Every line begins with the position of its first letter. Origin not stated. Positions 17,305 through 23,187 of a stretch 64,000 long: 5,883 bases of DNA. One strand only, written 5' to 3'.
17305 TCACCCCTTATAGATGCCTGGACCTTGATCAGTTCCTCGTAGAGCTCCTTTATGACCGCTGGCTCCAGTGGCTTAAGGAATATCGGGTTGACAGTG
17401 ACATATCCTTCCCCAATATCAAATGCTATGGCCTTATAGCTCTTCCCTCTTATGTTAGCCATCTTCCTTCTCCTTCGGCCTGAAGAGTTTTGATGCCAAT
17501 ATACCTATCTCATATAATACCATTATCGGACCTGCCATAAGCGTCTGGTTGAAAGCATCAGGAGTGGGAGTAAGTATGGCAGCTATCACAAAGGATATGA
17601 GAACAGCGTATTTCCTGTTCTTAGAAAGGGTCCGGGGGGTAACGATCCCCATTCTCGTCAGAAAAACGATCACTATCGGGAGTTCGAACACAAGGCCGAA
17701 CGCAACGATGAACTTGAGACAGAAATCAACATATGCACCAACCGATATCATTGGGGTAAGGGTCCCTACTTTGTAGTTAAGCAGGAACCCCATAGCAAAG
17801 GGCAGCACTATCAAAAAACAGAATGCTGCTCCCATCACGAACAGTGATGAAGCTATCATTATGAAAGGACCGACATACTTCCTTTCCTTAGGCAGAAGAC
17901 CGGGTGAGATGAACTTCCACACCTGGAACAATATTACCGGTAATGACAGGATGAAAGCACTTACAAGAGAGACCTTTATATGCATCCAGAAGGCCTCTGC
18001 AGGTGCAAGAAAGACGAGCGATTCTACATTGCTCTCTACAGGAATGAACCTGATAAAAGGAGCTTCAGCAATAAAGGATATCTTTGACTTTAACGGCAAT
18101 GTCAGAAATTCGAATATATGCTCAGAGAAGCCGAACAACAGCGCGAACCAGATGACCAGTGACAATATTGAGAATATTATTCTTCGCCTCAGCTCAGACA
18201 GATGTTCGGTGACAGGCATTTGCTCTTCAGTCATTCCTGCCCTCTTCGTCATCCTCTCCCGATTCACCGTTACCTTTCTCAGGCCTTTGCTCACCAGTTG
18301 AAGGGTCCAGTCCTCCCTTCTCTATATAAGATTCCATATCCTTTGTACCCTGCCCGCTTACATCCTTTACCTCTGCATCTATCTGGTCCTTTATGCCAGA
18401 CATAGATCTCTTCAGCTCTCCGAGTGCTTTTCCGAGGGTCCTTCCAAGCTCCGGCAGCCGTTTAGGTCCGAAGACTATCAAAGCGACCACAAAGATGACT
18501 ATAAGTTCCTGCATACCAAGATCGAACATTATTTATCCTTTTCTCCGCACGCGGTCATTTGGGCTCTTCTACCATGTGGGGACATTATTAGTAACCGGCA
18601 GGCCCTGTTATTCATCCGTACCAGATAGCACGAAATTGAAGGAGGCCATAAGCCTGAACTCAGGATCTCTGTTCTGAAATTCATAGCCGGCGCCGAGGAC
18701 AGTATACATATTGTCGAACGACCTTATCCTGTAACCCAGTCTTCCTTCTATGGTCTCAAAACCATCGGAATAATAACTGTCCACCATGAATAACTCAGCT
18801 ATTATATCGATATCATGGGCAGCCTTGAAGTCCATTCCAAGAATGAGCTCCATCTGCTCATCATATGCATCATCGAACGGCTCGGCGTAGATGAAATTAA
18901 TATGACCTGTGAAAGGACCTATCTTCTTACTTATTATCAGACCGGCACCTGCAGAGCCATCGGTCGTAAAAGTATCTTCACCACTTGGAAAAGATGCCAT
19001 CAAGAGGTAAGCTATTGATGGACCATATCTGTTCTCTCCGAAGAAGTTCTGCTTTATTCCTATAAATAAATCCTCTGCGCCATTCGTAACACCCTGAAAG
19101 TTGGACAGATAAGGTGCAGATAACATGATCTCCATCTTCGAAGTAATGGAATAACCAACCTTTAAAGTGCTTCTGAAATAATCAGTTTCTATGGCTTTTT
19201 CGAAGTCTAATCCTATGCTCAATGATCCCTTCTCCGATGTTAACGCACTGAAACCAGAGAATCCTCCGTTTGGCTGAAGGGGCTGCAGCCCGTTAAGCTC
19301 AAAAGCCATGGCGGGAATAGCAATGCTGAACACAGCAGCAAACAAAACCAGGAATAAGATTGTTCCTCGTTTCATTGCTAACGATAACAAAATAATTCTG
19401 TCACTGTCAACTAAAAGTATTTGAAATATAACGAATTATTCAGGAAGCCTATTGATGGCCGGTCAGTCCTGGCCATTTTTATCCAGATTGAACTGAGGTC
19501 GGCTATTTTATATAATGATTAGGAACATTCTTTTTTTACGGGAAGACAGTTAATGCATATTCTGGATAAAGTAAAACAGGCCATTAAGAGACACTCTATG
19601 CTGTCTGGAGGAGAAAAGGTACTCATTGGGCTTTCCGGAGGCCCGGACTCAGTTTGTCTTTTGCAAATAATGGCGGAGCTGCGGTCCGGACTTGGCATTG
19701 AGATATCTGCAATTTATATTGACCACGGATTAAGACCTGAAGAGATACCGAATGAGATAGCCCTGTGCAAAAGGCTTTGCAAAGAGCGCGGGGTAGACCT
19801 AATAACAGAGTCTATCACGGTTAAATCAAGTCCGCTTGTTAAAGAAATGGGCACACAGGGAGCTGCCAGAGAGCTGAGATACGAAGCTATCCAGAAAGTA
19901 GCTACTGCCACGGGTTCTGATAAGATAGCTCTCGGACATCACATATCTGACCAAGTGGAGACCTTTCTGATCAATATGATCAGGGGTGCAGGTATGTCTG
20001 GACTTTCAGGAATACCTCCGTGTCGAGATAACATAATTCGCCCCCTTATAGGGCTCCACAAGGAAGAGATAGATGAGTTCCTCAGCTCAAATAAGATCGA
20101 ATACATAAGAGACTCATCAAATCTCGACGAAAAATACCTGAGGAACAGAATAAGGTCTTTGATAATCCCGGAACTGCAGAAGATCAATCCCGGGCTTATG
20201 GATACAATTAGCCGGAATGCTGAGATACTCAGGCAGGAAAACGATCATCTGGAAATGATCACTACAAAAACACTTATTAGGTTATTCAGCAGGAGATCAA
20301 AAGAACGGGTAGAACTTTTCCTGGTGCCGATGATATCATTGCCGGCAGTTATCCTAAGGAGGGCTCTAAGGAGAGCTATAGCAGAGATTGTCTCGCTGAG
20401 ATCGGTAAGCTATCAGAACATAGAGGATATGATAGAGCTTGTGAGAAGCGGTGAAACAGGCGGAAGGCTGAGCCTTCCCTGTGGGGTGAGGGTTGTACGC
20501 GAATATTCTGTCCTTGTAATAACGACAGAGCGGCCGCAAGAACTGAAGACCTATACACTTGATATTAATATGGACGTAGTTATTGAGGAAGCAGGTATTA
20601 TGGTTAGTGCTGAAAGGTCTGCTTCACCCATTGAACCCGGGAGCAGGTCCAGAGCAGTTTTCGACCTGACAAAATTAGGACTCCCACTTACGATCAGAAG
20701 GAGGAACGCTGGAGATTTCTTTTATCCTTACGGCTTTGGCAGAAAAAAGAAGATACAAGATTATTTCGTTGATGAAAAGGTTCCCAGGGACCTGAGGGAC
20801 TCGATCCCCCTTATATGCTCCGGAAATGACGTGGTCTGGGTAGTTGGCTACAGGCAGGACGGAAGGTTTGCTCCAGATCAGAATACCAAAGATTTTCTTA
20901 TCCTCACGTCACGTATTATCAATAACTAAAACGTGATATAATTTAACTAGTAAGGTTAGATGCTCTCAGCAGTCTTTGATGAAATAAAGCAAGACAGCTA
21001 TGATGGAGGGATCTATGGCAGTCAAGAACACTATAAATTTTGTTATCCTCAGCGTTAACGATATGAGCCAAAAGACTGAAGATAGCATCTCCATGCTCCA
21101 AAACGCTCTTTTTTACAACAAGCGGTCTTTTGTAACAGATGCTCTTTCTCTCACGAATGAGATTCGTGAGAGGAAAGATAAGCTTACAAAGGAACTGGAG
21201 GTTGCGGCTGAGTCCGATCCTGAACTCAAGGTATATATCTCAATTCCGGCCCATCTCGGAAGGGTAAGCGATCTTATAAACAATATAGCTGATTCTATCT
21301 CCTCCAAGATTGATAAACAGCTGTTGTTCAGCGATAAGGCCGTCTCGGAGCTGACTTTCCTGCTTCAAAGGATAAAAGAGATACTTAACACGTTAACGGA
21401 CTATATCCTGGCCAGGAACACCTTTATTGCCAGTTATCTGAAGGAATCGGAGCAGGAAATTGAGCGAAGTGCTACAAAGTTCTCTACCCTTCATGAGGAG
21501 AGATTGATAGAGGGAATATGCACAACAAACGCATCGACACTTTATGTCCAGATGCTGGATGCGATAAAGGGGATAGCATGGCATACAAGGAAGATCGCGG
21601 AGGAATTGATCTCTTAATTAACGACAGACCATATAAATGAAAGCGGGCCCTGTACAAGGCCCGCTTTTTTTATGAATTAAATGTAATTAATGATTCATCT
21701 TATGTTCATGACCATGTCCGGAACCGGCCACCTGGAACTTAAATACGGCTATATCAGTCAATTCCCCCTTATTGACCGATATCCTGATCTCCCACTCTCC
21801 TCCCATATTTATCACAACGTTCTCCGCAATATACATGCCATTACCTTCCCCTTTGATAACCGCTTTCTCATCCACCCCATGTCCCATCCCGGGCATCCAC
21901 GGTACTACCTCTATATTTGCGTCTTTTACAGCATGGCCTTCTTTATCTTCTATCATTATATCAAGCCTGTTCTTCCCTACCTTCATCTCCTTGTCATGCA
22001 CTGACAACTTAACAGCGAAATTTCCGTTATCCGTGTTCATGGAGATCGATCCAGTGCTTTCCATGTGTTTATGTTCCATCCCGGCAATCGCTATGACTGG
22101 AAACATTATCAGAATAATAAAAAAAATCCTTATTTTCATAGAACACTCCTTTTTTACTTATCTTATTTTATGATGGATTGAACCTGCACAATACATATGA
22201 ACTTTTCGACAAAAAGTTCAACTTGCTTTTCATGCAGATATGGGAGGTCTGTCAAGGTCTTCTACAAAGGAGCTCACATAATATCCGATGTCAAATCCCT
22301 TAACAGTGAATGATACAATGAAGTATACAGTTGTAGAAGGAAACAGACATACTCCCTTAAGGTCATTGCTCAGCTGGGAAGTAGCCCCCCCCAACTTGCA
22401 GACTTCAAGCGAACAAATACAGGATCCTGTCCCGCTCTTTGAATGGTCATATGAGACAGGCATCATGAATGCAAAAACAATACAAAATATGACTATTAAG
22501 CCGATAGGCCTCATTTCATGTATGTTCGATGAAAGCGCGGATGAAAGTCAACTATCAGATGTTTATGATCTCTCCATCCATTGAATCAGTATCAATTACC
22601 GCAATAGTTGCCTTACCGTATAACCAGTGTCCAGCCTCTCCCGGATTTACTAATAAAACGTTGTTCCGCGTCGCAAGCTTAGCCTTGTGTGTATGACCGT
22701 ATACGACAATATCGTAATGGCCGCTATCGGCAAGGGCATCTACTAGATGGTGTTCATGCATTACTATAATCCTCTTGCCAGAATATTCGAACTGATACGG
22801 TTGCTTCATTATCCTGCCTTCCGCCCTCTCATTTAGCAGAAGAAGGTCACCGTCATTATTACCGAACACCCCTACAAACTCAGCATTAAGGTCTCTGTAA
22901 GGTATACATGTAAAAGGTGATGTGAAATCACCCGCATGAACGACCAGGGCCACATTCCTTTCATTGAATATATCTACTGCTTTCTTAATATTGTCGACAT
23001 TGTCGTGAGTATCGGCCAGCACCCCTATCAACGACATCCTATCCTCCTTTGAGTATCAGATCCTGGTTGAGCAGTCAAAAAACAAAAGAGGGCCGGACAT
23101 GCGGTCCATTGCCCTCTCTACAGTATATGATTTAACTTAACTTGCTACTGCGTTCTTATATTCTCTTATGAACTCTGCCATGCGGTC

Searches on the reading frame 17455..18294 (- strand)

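Call 53: search_protein_families(library=pfam, max_evalue=0.000001, proteins=[window:17455-18294:-])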
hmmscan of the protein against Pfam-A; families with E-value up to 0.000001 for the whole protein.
window:17455-18294:- (279 aa): 1 family
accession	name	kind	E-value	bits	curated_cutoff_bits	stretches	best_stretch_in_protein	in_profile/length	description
PF00902.23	TatC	-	3.1e-70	236.7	25.1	1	30-256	1-208/208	Sec-independent protein translocase protein (TatC)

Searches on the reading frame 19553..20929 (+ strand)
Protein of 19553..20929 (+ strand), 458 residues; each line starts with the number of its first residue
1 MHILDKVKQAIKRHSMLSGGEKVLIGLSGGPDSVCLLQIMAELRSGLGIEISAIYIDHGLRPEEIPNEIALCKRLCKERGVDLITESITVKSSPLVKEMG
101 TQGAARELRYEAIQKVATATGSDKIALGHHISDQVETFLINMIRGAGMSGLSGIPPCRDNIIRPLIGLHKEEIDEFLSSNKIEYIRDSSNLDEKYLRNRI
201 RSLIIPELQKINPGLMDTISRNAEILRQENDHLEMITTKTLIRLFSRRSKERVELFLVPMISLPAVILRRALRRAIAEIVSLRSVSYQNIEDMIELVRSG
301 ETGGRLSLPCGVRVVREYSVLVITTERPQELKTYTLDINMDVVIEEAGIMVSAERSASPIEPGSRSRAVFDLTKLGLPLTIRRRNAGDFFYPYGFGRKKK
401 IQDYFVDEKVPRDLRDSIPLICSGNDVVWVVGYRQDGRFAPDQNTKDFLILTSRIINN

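Call 25: search_protein_families(library=ncbifam, proteins=[window:19553-20929:+])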
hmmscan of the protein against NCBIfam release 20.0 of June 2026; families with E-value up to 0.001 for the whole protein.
window:19553-20929:+ (458 aa): 7 families
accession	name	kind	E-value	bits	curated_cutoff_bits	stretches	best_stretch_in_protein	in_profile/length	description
TIGR02432.1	lysidine_TilS_N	equivalog_domain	6e-52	176.3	93.6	1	22-206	1-189/189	tRNA lysidine(34) synthetase TilS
NF007942.0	PRK10660.1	equivalog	2.8e-37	128.6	606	1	16-282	13-277/439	tRNA lysidine(34) synthetase TilS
NF007972.0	PRK10696.1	equivalog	5.2e-22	78.5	272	1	3-222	24-247/295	tRNA 2-thiocytidine(32) synthetase TtcA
TIGR02433.1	lysidine_TilS_C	equivalog_domain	2.7e-12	45.9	20.2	1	379-425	1-47/47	tRNA lysidine(34) synthetase TilS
NF049949.1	tRNAsynTtuAPyrococ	equivalog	3.9e-10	39.4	450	1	5-215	32-245/292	tRNA-5-methyluridine(54) 2-sulfurtransferase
NF047749.1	tRNAThiolNcsA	equivalog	7.6e-07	28.5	500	1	20-145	53-186/322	tRNA 2-thiolation protein NcsA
TIGR00268.2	TIGR00268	equivalog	0.00013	21.4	150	1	15-135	8-125/259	ATP-dependent sacrificial sulfur transferase LarE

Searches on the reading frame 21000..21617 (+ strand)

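Call 53: search_protein_families(library=pfam, max_evalue=0.000001, proteins=[window:21000-21617:+])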
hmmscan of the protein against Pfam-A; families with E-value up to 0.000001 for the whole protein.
window:21000-21617:+ (205 aa): 1 family
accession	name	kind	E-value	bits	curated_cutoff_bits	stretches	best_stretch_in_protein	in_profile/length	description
PF01895.24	PhoU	-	8e-08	33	23.5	0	19-99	1-88/89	PhoU domain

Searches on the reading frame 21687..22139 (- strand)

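Call 53: search_protein_families(library=pfam, max_evalue=0.000001, proteins=[window:21687-22139:-])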
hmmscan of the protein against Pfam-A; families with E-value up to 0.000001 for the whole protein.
window:21687-22139:- (150 aa): 1 family
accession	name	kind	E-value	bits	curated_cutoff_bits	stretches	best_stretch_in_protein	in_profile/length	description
PF13115.11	YtkA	-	2.4e-14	54.2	25.9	1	40-120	6-84/85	YtkA-like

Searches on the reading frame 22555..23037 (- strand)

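Call 54: search_protein_families(library=pfam, max_evalue=0.000001, proteins=[window:22555-23037:-])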
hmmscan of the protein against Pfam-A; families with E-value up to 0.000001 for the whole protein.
window:22555-23037:- (160 aa): 2 families
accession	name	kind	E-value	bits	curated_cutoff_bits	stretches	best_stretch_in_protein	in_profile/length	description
PF12850.12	Metallophos_2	-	1.6e-32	113.1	27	1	4-152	3-153/154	Calcineurin-like phosphoesterase superfamily domain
PF00149.33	Metallophos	-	1.3e-08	35.9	21.5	1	4-96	3-116/191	Calcineurin-like phosphoesterase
